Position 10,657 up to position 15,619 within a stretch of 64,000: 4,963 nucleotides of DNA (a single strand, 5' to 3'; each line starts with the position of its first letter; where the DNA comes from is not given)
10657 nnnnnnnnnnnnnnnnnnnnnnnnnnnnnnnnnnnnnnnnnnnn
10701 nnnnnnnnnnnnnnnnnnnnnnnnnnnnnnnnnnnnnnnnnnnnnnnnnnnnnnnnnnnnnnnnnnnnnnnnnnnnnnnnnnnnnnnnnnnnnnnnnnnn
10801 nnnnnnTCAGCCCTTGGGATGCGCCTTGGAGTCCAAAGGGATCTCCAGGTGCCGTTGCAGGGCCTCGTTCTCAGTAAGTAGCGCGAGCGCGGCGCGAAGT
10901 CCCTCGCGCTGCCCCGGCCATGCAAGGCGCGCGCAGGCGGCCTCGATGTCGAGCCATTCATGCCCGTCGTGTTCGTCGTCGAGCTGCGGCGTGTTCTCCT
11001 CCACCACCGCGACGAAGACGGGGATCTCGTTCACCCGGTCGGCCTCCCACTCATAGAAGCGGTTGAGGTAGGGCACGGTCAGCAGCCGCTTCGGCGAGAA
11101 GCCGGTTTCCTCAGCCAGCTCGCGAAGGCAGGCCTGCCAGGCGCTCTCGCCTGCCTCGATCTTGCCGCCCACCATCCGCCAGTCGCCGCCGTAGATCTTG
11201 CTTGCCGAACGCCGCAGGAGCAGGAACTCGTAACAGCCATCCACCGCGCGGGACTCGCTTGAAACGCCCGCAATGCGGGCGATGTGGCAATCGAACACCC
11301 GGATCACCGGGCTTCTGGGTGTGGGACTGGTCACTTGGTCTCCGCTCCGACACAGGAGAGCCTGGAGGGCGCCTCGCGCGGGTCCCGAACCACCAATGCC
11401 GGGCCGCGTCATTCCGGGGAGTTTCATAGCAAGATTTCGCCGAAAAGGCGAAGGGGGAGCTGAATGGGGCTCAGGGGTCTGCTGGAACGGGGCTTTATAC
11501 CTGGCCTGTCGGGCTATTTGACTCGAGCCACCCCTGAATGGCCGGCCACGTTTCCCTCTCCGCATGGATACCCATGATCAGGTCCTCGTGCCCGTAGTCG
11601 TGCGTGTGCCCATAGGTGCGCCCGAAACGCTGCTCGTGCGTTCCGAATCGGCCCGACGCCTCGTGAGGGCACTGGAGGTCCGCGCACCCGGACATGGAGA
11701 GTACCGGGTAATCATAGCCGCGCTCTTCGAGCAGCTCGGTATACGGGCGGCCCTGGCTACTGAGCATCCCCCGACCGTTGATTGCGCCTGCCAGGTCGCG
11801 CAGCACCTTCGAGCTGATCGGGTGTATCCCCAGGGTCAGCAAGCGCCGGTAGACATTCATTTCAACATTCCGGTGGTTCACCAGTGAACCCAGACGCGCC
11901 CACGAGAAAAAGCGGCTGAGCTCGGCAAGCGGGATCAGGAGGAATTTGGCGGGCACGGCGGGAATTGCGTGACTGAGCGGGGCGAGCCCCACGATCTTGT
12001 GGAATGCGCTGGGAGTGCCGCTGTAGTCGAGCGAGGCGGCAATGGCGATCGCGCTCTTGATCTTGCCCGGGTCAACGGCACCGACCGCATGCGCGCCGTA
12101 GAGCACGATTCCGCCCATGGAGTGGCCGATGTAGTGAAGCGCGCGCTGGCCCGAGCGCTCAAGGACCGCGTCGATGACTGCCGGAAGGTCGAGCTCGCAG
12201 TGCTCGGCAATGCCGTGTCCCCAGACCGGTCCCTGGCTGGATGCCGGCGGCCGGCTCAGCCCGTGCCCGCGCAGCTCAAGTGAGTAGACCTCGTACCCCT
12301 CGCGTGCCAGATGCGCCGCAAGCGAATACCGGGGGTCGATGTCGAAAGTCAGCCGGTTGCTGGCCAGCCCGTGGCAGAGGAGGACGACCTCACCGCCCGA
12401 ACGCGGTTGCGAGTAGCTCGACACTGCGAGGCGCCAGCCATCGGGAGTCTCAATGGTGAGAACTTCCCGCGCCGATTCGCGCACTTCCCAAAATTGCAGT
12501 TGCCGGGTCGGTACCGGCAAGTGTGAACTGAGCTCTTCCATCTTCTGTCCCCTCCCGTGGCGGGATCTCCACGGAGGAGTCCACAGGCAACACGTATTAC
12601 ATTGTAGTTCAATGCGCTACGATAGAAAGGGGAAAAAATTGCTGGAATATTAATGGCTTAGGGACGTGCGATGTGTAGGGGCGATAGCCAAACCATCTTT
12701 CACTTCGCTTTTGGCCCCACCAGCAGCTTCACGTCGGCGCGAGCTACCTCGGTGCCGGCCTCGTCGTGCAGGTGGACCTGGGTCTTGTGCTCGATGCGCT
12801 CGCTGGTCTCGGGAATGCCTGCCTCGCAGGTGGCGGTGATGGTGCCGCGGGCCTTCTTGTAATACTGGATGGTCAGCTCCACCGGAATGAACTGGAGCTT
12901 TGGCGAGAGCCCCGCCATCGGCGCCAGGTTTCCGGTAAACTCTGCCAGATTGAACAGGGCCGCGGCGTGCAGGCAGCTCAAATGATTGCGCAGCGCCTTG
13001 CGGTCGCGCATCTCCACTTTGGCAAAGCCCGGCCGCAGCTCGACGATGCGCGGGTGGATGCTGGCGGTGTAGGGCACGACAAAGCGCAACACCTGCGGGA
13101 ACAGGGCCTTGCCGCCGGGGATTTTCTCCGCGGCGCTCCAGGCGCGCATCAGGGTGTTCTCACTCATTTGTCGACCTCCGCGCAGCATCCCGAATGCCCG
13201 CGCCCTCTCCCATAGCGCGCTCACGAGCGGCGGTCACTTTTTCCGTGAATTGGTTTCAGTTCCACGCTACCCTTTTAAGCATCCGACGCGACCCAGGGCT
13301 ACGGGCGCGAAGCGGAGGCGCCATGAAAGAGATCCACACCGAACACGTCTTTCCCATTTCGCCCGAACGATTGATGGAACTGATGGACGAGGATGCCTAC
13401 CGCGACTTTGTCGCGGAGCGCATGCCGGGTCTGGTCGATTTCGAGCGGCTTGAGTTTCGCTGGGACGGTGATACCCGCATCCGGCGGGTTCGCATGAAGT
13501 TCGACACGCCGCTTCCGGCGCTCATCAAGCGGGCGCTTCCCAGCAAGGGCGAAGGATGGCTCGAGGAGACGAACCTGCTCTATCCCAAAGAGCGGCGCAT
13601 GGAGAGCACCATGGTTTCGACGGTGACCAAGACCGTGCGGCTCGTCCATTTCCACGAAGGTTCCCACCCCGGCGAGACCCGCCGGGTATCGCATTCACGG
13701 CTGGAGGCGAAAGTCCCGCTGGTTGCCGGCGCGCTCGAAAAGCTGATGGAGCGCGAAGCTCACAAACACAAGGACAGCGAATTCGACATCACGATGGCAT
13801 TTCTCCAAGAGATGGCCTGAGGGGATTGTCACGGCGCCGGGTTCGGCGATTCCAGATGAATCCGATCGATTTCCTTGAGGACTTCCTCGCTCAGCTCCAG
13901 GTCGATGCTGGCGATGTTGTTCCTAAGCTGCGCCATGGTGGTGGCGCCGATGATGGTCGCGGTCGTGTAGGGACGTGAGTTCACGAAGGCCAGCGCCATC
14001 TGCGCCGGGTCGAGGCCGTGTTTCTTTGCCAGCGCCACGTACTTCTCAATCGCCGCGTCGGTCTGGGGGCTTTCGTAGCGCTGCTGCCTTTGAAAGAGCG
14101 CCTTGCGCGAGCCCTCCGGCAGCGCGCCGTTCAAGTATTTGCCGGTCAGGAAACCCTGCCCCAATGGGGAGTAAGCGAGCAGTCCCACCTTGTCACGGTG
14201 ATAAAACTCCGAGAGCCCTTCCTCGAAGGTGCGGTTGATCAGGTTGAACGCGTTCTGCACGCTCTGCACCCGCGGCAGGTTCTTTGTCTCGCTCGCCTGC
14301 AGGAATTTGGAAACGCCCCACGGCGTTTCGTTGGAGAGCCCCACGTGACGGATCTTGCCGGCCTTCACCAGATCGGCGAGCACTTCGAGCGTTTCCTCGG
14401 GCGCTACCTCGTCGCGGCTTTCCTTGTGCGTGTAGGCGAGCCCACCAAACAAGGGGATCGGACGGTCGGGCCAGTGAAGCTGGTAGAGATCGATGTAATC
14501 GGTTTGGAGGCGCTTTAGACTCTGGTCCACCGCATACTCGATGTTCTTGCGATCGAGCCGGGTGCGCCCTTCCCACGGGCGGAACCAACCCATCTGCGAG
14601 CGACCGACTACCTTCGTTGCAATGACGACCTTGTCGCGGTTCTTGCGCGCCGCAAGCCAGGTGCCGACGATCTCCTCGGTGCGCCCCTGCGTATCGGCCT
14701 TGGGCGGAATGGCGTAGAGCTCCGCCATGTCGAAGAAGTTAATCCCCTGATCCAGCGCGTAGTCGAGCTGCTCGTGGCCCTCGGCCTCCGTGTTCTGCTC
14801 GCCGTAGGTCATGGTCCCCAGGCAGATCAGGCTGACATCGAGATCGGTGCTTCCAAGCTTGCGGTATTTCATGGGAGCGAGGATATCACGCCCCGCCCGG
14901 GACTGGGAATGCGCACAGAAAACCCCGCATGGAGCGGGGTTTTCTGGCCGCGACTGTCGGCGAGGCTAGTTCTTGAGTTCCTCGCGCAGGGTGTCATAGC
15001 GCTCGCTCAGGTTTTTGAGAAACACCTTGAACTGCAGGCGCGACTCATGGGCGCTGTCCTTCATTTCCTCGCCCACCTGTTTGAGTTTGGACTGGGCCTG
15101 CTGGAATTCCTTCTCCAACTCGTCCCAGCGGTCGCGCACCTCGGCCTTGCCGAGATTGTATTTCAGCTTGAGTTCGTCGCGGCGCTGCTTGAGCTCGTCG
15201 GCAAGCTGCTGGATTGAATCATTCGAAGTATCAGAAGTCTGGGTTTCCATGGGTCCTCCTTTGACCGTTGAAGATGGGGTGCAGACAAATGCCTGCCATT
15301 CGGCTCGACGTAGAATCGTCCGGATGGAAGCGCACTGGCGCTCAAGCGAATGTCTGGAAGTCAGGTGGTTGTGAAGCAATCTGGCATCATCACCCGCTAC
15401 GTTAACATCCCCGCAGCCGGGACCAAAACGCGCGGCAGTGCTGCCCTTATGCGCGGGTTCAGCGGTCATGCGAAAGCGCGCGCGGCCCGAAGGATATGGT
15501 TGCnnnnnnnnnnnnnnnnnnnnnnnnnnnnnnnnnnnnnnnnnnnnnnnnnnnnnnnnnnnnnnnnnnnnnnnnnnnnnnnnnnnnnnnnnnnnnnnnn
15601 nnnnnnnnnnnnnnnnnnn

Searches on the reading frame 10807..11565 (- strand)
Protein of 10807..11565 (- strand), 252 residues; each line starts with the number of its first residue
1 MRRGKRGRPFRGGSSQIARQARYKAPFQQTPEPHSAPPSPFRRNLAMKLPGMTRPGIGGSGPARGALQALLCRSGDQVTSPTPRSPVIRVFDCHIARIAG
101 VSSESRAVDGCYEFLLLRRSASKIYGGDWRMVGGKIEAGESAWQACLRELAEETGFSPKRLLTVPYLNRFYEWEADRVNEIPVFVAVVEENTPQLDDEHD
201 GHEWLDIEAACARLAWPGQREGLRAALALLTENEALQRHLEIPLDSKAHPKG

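Call 31: search_protein_families(library=pfam, proteins=[window:10807-11565:-], max_evalue=0.001)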
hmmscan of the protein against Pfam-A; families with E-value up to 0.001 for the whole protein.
window:10807-11565:- (252 aa): 2 families
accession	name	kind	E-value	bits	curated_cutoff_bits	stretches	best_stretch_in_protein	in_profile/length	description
PF00293.34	NUDIX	-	9.9e-19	68.1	21.1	1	113-221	16-129/134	NUDIX domain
PF14815.12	NUDIX_4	-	1.1e-05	25.7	35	1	113-217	11-104/113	NUDIX domain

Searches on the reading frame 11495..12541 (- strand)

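Call 31: search_protein_families(library=pfam, proteins=[window:11495-12541:-], max_evalue=0.001)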
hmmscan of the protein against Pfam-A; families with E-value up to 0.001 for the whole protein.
window:11495-12541:- (348 aa): 3 families
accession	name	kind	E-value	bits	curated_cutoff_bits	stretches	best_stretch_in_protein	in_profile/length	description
PF00561.26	Abhydrolase_1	-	4.5e-18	66.3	25.8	1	52-174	2-103/245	alpha/beta hydrolase fold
PF12146.15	Hydrolase_4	-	1.1e-13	51.5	27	1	52-183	6-125/239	Serine aminopeptidase, S33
PF12697.13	Abhydrolase_6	-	2e-12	48.7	26.3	1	53-198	1-122/217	Alpha/beta hydrolase family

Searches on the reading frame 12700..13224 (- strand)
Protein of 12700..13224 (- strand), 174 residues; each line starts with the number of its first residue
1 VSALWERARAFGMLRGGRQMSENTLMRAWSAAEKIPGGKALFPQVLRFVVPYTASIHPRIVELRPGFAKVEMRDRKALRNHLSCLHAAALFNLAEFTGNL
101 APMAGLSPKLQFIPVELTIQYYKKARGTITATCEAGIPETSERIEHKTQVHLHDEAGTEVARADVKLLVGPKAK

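Call 31: search_protein_families(library=pfam, proteins=[window:12700-13224:-], max_evalue=0.001)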
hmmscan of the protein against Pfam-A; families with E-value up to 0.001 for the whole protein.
window:12700-13224:- (174 aa): 1 family
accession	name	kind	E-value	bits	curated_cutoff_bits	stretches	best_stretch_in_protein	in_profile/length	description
PF14539.12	DUF4442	-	7.4e-32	110.8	25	1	38-169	1-132/132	Domain of unknown function (DUF4442)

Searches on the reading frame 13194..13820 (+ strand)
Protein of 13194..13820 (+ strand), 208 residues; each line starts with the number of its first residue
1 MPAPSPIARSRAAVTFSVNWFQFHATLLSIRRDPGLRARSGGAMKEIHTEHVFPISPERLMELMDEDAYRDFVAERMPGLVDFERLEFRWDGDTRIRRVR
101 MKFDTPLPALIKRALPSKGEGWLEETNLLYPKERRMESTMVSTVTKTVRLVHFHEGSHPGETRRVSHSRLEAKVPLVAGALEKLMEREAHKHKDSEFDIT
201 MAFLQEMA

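Call 31: search_protein_families(library=pfam, proteins=[window:13194-13820:+], max_evalue=0.001)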
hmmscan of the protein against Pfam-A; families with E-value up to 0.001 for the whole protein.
window:13194-13820:+ (208 aa): 1 family
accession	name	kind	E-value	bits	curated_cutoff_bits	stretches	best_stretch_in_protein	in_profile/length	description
PF10698.15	DUF2505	-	6.3e-07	30.1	26.9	1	50-201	3-155/158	Protein of unknown function (DUF2505)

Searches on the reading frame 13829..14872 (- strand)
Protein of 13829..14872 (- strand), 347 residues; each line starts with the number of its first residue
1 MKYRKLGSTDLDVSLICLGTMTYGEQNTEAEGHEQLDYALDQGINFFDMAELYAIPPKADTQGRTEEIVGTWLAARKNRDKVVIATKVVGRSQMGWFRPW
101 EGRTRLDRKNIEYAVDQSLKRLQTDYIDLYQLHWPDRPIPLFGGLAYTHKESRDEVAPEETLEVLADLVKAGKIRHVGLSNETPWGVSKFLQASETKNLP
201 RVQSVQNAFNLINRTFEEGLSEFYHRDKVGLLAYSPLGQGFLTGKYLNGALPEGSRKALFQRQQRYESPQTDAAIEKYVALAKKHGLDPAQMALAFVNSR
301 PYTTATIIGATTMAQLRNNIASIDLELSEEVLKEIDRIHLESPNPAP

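Call 31: search_protein_families(library=pfam, proteins=[window:13829-14872:-], max_evalue=0.001)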
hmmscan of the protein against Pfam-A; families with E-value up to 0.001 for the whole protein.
window:13829-14872:- (347 aa): 1 family
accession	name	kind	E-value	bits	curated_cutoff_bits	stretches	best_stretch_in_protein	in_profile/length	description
PF00248.27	Aldo_ket_red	-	2.2e-75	253.9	24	1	16-338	2-289/291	Aldo/keto reductase family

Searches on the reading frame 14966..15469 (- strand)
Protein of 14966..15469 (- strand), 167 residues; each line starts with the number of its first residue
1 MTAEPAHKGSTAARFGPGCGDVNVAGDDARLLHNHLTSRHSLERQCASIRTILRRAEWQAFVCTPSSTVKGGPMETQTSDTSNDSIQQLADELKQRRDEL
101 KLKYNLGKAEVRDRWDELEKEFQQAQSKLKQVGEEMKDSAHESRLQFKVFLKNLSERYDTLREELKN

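Call 31: search_protein_families(library=pfam, proteins=[window:14966-15469:-], max_evalue=0.001)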
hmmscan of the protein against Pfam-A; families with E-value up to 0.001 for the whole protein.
window:14966-15469:- (167 aa): 1 family
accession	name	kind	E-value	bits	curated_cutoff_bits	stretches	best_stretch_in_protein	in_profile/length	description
PF07798.16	CCDC90-like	-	0.00067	20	33.5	0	87-146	93-152/175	Coiled-coil domain-containing protein 90-like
